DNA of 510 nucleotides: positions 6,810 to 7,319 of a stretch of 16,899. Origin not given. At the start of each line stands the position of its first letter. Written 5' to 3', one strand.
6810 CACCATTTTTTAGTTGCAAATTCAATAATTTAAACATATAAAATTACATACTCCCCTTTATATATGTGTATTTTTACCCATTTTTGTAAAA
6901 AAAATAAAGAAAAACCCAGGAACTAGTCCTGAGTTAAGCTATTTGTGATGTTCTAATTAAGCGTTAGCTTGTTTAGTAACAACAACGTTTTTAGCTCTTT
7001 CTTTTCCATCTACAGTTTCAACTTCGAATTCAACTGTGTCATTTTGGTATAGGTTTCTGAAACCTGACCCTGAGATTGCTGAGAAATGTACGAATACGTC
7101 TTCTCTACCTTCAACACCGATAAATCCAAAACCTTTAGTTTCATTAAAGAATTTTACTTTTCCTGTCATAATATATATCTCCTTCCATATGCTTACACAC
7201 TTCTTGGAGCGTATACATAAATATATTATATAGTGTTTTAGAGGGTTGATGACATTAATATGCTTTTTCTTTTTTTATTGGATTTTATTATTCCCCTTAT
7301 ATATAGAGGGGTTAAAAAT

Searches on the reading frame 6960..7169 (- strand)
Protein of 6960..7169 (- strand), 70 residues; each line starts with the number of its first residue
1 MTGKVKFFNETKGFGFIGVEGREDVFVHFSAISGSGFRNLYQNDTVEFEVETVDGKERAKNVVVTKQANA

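Call 10: find_encoding_contigs(protein=window:6960-7169:-, flank=10000, max_places=6)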
Protein seq(70 aa) (70 aa): 4 contigs read that carry it; 2 places shown.
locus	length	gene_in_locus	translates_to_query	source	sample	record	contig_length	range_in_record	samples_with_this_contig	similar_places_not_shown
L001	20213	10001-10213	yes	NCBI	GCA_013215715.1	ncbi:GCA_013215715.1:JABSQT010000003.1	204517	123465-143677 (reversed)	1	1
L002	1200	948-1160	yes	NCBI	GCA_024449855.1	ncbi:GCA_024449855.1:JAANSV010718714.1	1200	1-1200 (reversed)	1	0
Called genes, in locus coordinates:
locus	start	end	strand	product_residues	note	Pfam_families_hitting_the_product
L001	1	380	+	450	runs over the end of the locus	PF12679:ABC2_membrane_2, PF12730:ABC2_membrane_4 (weak), PF13346:ABC2_membrane_5 (weak)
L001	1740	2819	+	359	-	-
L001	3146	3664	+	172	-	PF00929:RNase_T, PF16473:Rv2179c-like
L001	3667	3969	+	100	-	-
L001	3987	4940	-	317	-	PF01145:Band_7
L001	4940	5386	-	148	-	PF01957:NfeD (weak)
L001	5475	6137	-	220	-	PF03932:CutC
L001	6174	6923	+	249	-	-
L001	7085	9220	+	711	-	PF13191:AAA_16 (weak), PF23569:NBD_SMAX1, PF00004:AAA, PF17871:AAA_lid_9, PF00004:AAA, PF07724:AAA_2, PF07728:AAA_5, PF10431:ClpB_D2-small, +14 more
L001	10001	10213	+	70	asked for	PF00313:CSD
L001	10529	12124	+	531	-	-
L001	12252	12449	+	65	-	-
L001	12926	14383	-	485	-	PF00665:rve, PF13683:rve_3, PF13333:rve_2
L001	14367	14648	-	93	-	PF01710:HTH_Tnp_IS630 (faint)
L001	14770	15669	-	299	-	PF08843:AbiEii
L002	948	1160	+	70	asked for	PF00313:CSD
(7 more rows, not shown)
